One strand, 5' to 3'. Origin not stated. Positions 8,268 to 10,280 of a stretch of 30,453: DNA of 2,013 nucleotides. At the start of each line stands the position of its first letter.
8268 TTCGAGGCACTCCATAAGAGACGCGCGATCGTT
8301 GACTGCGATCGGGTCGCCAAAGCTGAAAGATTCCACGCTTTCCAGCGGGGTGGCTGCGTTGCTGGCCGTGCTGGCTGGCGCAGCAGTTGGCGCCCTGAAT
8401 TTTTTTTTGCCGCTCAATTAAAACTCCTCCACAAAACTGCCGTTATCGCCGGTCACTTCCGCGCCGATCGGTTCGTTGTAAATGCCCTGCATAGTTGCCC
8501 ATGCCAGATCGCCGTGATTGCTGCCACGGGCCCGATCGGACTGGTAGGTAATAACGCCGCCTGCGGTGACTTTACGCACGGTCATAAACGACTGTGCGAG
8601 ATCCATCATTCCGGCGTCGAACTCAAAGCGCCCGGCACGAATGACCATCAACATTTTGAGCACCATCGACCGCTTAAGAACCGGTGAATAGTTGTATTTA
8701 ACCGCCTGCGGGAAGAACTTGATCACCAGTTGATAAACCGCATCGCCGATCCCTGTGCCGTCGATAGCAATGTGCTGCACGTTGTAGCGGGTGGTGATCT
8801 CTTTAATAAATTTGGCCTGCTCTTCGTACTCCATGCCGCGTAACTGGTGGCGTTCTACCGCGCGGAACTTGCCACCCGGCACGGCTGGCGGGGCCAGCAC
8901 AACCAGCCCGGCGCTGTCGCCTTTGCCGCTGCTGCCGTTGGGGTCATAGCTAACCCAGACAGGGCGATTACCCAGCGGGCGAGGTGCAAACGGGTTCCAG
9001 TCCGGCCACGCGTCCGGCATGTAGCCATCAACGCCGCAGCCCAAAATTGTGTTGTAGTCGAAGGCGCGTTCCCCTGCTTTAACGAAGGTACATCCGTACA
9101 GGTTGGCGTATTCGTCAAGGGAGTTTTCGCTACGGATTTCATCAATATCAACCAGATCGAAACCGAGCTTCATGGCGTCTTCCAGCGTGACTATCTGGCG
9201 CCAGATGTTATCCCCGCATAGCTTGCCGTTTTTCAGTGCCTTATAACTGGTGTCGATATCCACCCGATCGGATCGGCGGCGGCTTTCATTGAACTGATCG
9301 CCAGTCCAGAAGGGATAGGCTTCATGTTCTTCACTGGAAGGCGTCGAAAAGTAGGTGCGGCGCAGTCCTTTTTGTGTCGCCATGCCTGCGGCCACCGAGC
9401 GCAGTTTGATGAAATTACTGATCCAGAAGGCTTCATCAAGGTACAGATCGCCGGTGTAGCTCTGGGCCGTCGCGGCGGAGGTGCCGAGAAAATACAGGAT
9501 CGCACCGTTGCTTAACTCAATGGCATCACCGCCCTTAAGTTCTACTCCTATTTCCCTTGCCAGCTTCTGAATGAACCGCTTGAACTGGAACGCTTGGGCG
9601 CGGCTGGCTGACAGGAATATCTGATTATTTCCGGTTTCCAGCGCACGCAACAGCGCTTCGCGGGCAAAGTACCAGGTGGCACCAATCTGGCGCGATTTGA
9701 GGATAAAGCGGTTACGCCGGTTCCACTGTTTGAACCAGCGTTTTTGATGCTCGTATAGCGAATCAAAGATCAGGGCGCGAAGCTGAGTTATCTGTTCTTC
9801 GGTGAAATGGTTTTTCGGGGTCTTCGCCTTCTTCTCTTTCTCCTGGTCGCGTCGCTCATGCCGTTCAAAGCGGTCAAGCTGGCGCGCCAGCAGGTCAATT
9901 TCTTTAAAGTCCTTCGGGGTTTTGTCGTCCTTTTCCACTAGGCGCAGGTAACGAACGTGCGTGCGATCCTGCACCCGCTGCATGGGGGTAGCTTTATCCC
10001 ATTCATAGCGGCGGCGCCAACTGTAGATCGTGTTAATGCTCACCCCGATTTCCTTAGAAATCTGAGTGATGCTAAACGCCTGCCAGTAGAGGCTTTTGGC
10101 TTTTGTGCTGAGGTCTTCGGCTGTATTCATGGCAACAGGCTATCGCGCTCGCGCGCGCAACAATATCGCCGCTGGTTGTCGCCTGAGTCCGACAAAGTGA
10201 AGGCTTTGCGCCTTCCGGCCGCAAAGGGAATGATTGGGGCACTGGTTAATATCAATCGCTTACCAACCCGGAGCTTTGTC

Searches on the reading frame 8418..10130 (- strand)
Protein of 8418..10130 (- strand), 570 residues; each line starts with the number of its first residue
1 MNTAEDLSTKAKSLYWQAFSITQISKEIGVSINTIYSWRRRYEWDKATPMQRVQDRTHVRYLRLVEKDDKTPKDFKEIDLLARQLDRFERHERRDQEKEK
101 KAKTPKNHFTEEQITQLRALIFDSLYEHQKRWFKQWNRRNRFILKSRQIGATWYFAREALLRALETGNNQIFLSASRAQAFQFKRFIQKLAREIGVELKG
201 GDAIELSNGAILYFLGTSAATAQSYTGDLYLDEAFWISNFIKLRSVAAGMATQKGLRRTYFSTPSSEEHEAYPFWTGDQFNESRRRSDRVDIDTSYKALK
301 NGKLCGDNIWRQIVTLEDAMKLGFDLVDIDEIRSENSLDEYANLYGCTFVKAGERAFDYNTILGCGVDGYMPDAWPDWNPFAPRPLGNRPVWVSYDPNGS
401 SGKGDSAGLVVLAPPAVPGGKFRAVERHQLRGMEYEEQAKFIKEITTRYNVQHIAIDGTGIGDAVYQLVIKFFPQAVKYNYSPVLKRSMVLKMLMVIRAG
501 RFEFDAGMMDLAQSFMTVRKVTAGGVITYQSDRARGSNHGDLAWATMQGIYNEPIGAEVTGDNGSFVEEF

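Call 23: search_protein_families(library=pfam, proteins=[window:8418-10130:-])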
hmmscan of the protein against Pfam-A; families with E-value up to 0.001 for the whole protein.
window:8418-10130:- (570 aa): 4 families
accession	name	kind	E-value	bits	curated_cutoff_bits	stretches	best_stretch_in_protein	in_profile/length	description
PF03237.21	Terminase_6N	-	4.3e-52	177.3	22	1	143-360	2-211/215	Terminase large subunit, T4likevirus-type, N-terminal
PF17289.8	Terminase_6C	-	9.6e-33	113.8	22.6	1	394-552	2-154/155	Terminase RNaseH-like domain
PF06056.18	Terminase_5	-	2.4e-17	63.1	20.3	1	10-62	5-57/58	Putative ATPase subunit of terminase (gpP-like)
PF13384.12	HTH_23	-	4.8e-05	23.5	24.6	1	14-43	13-42/50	Homeodomain-like domain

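Call 28: find_related_loci(query=window:8421-10130:-, collection=viral_contigs, flank=1500)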
Query window:8421-10130:- (570 aa) in viral_contigs; peptide patterns used: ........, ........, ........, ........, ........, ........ (x = any residue, [..] = any of these).
50 stretches matched a pattern; 50 encode a relative of the query (tblastn E <= 1e-3); 47 distinct loci.
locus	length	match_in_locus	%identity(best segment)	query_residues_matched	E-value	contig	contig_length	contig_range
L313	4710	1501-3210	100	1-570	0e+0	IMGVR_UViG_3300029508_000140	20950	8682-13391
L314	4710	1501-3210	100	1-570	0e+0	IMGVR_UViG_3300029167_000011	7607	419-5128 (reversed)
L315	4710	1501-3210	100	1-570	0e+0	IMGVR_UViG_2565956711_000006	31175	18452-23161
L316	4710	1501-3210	100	1-570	0e+0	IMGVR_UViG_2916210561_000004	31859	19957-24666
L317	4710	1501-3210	99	1-570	0e+0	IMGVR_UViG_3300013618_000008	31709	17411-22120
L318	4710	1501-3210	99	1-570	0e+0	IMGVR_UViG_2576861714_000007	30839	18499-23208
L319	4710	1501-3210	98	1-570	0e+0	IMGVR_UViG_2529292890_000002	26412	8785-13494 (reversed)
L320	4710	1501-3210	98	1-570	0e+0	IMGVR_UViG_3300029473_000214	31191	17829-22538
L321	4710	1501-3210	98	1-570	0e+0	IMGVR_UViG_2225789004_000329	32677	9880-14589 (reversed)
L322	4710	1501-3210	98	1-570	0e+0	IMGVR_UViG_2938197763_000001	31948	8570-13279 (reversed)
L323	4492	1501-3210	98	1-570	0e+0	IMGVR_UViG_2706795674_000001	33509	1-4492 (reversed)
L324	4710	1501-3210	97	1-570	0e+0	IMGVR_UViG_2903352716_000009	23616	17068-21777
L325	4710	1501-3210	96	1-570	0e+0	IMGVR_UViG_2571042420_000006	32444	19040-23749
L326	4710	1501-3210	96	1-570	0e+0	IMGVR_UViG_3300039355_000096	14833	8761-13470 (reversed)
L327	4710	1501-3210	96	1-570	0e+0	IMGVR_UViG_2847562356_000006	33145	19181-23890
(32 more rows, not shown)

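Call 41: search_dna_similar(query=window:8421-10130:-, collection=phages, mode=protein, max_rows=60, rows=best)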
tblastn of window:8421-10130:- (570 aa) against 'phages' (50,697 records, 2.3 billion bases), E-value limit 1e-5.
Records with a match: 492; places in all: 493; records where one place covers at least 80% of the query: 484.
Best place of each record, by identity: 95-99% 4; <60% 488.
By first word of the organism name: Klebsiella 82; Burkholderia 80; Escherichia 61; Ralstonia 52; Yersinia 46; Vibrio 31; Salmonella 30; Peduovirus 18; Pseudomonas 17; Mannheimia 10; and 27 more.
By host as written in the record: Klebsiella pneumoniae 55; - 55; Ralstonia solanacearum 45; Burkholderia pseudomallei 31; Yersinia pestis EV76-CN 26; Burkholderia sp. 20; Escherichia coli 17; Yersinia enterocolitica 10; and 139 more.
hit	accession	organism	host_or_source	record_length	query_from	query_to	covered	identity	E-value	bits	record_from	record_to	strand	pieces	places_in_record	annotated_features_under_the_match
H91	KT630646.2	Salmonella phage SEN5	Salmonella enterica subsp. salamae ...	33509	1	570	100%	98.1%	0e+0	1167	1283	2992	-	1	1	terminase ATPase subunit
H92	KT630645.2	Salmonella phage SEN4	Salmonella enterica subsp. salamae ...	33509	1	570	100%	98.1%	0e+0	1167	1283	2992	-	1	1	terminase ATPase subunit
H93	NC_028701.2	Salmonella phage SEN5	Salmonella enterica subsp. salamae ...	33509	1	570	100%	98.1%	0e+0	1167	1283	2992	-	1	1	terminase large subunit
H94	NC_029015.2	Salmonella phage SEN4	Salmonella enterica subsp. salamae ...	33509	1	570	100%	98.1%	0e+0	1167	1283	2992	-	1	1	terminase large subunit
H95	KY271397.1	Klebsiella phage 3LV2017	Klebsiella pneumoniae KH43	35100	10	570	98%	59.3%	0e+0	683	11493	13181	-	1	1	terminase, ATPase subunit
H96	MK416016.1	Klebsiella phage ST101-KPC2phi6.2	Klebsiella pneumoniae ST101-KPC2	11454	10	570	98%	59.3%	0e+0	683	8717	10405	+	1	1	oxidoreductase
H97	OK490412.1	Klebsiella phage Kp4860-2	Klebsiella pneumoniae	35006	10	570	98%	59.3%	0e+0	683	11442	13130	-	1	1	record has no annotation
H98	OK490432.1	Klebsiella phage Kp4871-3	Klebsiella pneumoniae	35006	10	570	98%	59.3%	0e+0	683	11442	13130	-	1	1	record has no annotation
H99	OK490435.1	Klebsiella phage Kp4872-3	Klebsiella pneumoniae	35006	10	570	98%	59.3%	0e+0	683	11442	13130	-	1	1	record has no annotation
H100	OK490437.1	Klebsiella phage Kp4873-2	Klebsiella pneumoniae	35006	10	570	98%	59.3%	0e+0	683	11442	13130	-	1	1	record has no annotation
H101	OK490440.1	Klebsiella phage Kp4874-2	Klebsiella pneumoniae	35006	10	570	98%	59.3%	0e+0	683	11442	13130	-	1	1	record has no annotation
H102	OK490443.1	Klebsiella phage Kp4875-2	Klebsiella pneumoniae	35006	10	570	98%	59.3%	0e+0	683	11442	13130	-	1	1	record has no annotation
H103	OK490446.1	Klebsiella phage Kp4876-2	Klebsiella pneumoniae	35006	10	570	98%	59.3%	0e+0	683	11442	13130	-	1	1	record has no annotation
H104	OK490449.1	Klebsiella phage Kp4877-2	Klebsiella pneumoniae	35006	10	570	98%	59.3%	0e+0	683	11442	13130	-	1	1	record has no annotation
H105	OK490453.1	Klebsiella phage Kp4878-3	Klebsiella pneumoniae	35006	10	570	98%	59.3%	0e+0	683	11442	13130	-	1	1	record has no annotation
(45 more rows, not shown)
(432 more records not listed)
